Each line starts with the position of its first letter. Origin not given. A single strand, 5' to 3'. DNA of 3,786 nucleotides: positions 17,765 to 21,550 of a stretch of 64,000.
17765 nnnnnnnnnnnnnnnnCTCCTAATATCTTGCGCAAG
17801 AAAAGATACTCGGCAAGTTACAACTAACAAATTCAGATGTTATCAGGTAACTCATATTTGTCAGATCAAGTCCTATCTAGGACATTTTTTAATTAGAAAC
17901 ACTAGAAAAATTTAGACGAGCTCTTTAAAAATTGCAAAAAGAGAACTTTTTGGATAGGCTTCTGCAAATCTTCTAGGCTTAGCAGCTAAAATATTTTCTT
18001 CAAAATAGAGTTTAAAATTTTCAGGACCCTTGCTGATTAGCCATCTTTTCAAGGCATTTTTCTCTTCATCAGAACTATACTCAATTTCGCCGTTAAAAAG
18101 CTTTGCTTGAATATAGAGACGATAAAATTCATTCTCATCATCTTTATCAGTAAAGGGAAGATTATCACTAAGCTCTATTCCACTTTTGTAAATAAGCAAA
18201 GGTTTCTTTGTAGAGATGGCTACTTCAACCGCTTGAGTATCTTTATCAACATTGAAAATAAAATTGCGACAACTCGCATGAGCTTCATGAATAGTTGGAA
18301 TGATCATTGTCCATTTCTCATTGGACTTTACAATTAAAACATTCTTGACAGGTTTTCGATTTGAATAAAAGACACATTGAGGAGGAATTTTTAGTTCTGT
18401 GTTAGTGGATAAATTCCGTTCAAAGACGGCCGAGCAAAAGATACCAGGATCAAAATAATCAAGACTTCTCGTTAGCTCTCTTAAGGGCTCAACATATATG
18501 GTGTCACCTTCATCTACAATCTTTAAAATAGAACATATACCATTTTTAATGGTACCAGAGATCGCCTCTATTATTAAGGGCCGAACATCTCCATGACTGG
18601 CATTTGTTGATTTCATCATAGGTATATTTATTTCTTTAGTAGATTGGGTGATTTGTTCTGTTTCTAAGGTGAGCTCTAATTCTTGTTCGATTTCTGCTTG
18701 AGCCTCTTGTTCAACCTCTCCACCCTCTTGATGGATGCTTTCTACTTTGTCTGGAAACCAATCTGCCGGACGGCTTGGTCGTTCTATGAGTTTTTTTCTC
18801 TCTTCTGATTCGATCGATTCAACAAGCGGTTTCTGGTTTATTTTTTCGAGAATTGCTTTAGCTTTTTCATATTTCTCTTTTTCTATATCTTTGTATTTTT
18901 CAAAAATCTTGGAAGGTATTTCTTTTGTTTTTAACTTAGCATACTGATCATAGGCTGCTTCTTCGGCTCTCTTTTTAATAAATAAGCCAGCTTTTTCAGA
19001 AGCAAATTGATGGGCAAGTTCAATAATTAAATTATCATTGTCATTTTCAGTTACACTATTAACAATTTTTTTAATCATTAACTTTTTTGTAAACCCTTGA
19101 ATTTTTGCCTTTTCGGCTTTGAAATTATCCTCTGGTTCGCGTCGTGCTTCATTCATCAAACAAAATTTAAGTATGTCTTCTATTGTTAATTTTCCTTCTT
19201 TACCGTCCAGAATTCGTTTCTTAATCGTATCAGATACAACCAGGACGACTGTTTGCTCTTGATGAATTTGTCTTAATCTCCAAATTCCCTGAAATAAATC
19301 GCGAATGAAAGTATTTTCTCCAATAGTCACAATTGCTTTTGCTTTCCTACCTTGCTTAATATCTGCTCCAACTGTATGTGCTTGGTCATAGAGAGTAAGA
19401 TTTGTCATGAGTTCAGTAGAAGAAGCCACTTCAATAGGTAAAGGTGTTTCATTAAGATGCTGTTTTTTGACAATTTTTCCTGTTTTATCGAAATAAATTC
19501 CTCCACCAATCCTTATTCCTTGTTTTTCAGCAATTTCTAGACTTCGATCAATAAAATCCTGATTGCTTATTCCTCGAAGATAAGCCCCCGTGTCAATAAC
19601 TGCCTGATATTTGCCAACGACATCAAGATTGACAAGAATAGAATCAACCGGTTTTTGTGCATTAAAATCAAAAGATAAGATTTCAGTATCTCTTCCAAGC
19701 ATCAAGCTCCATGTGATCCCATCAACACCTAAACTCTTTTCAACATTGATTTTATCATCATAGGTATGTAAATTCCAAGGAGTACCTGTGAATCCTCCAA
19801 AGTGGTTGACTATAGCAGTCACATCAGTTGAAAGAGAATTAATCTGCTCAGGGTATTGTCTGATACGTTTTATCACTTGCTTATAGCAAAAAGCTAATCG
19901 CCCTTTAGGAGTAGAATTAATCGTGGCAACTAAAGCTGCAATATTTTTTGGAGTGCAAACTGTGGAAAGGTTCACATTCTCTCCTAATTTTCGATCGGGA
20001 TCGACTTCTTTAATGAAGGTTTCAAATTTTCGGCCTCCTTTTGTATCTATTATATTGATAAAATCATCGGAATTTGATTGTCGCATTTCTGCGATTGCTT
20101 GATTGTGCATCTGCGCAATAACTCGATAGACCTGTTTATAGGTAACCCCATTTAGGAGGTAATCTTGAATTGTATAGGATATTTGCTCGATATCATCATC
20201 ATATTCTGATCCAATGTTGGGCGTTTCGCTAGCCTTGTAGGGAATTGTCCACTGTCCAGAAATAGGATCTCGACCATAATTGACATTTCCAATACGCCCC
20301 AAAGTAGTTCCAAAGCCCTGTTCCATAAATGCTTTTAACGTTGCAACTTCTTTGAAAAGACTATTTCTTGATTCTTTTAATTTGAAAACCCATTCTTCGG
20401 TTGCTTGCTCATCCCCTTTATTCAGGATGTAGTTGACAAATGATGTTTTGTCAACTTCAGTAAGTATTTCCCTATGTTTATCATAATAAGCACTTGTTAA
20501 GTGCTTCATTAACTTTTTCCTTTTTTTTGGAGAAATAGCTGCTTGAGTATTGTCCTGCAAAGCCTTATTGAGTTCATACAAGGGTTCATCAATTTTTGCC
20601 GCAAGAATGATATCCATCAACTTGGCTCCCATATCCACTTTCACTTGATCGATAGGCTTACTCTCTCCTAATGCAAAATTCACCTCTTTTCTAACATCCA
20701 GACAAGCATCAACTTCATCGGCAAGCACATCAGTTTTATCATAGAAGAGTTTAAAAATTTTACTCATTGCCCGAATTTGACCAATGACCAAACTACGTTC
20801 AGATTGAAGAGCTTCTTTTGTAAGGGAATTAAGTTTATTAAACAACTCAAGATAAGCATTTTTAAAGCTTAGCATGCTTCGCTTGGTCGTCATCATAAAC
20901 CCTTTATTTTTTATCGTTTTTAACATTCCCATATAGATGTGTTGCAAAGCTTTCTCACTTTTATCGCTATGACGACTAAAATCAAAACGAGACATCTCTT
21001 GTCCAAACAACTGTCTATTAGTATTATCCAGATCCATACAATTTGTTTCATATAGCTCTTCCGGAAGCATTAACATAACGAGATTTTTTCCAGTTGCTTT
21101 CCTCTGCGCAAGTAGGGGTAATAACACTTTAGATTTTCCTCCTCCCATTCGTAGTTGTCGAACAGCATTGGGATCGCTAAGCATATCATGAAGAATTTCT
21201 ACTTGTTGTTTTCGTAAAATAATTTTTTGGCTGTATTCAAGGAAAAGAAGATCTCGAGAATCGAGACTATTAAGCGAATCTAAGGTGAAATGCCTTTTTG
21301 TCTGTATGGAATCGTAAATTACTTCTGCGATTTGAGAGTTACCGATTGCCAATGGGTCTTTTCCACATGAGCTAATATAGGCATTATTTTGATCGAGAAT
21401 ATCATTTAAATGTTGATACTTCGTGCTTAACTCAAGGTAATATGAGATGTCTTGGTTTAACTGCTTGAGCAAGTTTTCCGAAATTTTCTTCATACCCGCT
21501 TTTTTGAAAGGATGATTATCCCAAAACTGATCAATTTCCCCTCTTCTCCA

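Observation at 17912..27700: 3262-aa giant ORF with a GGGKS / DEVD NTPase-like core, possibly of eukaryote-like origin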

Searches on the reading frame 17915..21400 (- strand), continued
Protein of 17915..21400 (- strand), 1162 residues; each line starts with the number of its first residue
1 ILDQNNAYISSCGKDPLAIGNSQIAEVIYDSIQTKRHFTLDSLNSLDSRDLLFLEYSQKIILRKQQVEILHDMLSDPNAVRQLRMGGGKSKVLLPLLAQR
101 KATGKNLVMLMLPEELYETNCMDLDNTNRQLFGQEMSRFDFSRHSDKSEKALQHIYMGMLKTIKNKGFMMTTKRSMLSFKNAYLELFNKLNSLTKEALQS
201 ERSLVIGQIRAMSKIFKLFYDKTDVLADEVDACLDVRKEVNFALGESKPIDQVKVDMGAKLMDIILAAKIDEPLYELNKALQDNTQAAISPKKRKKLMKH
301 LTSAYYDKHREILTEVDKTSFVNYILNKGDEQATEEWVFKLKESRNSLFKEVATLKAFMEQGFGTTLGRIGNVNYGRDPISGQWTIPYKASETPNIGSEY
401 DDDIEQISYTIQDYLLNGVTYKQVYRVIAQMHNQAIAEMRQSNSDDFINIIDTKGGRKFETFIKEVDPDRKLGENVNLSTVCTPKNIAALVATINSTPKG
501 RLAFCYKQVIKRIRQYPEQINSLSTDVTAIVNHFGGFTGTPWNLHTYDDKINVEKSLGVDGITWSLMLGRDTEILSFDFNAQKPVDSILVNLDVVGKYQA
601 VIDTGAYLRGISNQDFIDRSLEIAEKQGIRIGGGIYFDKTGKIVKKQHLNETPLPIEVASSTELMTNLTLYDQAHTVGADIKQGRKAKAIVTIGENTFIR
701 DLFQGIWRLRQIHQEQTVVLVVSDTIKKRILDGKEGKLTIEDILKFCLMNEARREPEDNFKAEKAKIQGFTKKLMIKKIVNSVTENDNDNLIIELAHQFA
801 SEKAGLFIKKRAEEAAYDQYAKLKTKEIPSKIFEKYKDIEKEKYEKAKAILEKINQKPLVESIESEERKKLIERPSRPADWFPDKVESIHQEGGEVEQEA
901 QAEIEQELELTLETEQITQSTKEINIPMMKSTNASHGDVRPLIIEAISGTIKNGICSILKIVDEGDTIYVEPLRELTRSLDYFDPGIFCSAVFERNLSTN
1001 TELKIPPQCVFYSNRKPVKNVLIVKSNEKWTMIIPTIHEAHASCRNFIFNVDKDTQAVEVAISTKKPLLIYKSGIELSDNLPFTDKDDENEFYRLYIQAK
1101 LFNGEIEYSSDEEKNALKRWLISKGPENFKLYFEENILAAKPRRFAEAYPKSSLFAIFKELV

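Call 63: search_protein_families(library=pfam, alignment_id=A6, max_evalue=5)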
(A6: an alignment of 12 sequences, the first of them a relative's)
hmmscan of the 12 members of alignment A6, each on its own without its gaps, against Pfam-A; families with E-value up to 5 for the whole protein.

A. member 1, L017:322-1350:+ (343 aa): 1 family
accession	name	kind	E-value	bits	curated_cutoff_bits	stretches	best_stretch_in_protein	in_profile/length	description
PF08161.18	RRP12_HEAT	-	0.13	12.1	26.8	1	122-153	131-162/290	Ribosomal RNA-processing protein 12, HEAT repeats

B. families by the number of members that match (of 12 scanned): 8 families
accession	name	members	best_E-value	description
PF05016.21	ParE_toxin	1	0.032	ParE toxin of type II toxin-antitoxin system, parDE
PF12540.13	DUF3736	1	0.072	Protein of unknown function (DUF3736)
PF22538.1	HexPS-like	1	0.083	Hexaprenyl diphosphate synthase, small subunit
PF13012.11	MitMem_reg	1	0.11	Maintenance of mitochondrial structure and function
PF08161.18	RRP12_HEAT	1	0.13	Ribosomal RNA-processing protein 12, HEAT repeats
PF06622.16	SepQ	1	0.17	SepQ protein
PF22794.1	jr-ZPR1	1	0.2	ZPR1 jelly-roll domain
PF14137.11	DUF4304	1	0.22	Domain of unknown function (DUF4304)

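Call 89: fold_search(model_id=the predicted structure, library=viral)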
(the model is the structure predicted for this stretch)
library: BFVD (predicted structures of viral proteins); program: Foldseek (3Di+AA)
matches with E <= 10: 500; with E <= 0.001: 11
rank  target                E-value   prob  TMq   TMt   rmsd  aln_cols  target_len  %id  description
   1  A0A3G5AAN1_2          4.3e-28  1.00  0.54  0.61  11.4      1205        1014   15  DUF3638 domain-containing protein [Hyperionvirus sp.]
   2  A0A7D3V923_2          1.4e-27  1.00  0.50  0.46  16.6      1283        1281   15  ubiquitinyl hydrolase 1 [Fadolivirus FV1/VV64]
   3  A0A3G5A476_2          4.0e-27  1.00  0.49  0.39  20.3      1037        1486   17  ubiquitinyl hydrolase 1 [Harvfovirus sp.]
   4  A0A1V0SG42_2          2.8e-25  1.00  0.45  0.41  31.2      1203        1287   16  DUF3638 domain-containing protein [Hokovirus HKV1]
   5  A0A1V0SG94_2          3.8e-24  1.00  0.44  0.42  20.2      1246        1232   15  DUF3638 domain-containing protein [Hokovirus HKV1]
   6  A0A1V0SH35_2          1.1e-23  1.00  0.42  0.37  28.9      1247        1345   15  DUF3638 domain-containing protein [Hokovirus HKV1]
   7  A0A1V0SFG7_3          2.0e-22  1.00  0.44  0.48  20.3      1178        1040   15  DUF3638 domain-containing protein [Hokovirus HKV1]
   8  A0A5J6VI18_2          6.7e-15  1.00  0.34  0.42   9.7       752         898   16  Uncharacterized protein [Megaviridae environmental sample]
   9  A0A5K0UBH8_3          3.3e-14  1.00  0.22  0.22  28.6       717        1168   16  Uncharacterized protein [Yasminevirus sp. GU-2018]
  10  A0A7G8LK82            3.5e-04  1.00  0.22  0.36  15.8       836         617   10  (no name in the UniProt tables at hand)
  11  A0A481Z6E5            5.7e-04  0.92  0.14  0.21  28.3       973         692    9  DEAD/SNF2-like helicase [Pithovirus LCPAC302]
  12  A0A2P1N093            2.1e-03  0.98  0.19  0.32  19.1       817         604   10  (no name in the UniProt tables at hand)
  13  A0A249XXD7            3.3e-03  0.98  0.18  0.37  21.0       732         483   10  (no name in the UniProt tables at hand)
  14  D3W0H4                3.5e-03  0.94  0.17  0.30  21.1       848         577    9  Putative helicase [Lactococcus phage 1358]
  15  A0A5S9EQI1            3.8e-03  0.95  0.17  0.24  26.2       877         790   11  Helicase [Tenacibaculum phage PTm1]
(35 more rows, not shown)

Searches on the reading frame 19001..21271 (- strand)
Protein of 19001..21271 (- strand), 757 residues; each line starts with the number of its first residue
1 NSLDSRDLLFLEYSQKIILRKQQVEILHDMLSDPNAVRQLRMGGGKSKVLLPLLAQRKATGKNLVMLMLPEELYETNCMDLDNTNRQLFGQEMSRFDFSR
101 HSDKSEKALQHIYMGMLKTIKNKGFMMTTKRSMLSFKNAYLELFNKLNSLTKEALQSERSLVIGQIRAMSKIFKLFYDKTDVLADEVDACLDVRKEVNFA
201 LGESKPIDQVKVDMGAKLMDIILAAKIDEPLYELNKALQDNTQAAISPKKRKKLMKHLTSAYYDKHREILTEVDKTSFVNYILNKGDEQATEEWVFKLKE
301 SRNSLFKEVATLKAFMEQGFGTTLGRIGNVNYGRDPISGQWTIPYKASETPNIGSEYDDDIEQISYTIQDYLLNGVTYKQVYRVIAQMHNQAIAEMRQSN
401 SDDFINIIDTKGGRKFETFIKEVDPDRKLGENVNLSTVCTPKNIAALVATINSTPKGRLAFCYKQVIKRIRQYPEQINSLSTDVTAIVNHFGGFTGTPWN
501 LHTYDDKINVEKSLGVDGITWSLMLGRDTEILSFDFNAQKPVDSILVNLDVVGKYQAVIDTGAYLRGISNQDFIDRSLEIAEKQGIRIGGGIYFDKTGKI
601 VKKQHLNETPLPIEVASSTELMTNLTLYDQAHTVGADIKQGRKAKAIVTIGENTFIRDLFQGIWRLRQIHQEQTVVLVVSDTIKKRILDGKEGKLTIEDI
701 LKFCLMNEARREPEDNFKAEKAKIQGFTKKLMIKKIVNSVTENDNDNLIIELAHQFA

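Call 69: find_homologous_proteins(query=A7, max_evalue=0.00001)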
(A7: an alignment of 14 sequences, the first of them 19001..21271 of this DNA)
Query A7 (14 sequences) (757 aa, profile of the alignment): 7 proteins with E <= 0.00001 among 8000 candidates.
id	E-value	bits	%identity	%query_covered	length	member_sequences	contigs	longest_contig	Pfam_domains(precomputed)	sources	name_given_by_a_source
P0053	6.7e-221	754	59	100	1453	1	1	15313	PF12340.14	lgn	-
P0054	2.9e-219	749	70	100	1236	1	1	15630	PF12340.14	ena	-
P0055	1.1e-165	571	53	83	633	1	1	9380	PF12340.14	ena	-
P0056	2.8e-148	514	27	90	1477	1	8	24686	PF12340.14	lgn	-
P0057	2.4e-136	474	53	71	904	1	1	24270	-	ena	-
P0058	1.6e-122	429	54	64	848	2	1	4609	-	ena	-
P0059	4.2e-89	318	32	70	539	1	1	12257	PF12340.14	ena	-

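Call 82: search_protein_representatives(protein=window:19001-21271:-)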
Query: 757 residues. Proteins with E-value up to 0.001 (for the whole library): 3609; up to 1e-10: 2032; up to 1e-30: 739. The best 150 are listed.
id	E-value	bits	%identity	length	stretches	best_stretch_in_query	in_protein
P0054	0.0e+00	1192.6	71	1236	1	1-756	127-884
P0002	0.0e+00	1132.9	66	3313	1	2-756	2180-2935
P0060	1.5e-297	1005.5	60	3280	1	4-754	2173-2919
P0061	2.6e-293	991.4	60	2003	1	1-756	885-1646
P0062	5.9e-293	990.3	60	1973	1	4-753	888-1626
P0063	1.8e-284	962.2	58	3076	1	2-756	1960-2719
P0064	1.2e-271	919.8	56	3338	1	3-757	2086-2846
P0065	1.3e-259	880.0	54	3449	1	4-755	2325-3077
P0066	2.8e-257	872.3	54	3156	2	4-746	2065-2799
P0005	2.6e-255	865.9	52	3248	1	3-755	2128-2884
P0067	1.3e-252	856.9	53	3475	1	2-757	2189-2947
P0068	3.2e-252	855.6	53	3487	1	4-746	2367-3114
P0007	6.0e-249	844.8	53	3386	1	4-745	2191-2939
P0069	4.1e-247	838.8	53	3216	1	4-753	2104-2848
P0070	4.5e-242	822.1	53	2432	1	4-744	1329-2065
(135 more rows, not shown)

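Call 100: find_related_loci(query=A7, collection=viral_contigs, flank=8000)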
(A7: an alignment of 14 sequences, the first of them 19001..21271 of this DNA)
Query A7 (757 aa) in viral_contigs; peptide patterns used: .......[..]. (x = any residue, [..] = any of these).
43 stretches matched a pattern; 10 encode a relative of the query (tblastn E <= 1e-3); 10 distinct loci.
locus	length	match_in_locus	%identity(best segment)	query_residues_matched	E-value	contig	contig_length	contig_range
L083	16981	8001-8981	26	324-675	3e-15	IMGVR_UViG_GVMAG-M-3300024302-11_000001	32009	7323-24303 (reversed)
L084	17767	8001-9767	24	11-675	3e-15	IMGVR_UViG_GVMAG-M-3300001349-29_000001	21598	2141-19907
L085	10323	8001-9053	24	318-679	3e-12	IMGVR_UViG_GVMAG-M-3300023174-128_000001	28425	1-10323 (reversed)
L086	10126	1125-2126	23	312-675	4e-12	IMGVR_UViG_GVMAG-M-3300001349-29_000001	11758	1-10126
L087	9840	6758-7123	29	622-747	3e-10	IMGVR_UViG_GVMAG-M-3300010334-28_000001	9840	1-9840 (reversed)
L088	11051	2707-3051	28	555-675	2e-9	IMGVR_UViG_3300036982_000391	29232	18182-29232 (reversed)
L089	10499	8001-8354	28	623-744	3e-8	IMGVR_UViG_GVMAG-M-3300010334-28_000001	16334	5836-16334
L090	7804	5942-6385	27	624-755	4e-6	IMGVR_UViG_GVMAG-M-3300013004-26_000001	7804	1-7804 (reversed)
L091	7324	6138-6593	25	548-711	2e-5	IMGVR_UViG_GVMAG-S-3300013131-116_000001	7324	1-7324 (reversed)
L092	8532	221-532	28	624-731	3e-5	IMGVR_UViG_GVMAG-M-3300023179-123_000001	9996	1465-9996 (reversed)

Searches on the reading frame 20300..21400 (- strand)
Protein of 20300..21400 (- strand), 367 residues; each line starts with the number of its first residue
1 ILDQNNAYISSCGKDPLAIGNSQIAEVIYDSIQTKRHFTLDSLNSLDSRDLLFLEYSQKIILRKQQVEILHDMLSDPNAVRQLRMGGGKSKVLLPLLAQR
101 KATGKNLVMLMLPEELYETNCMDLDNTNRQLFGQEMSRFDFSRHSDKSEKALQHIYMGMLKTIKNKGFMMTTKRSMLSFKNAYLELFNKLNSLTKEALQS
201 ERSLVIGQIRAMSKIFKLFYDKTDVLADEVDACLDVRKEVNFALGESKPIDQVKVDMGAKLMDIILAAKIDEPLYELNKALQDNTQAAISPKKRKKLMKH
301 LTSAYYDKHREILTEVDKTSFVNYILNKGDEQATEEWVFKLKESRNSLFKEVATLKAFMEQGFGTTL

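Call 17: find_related_loci(query=window:20300-21400:-, collection=genome_contigs, flank=10000)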
Query window:20300-21400:- (367 aa) in genome_contigs; peptide patterns used: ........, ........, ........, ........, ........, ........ (x = any residue, [..] = any of these).
69 stretches matched a pattern, but none encodes a relative of the query by tblastn (E <= 1e-3).
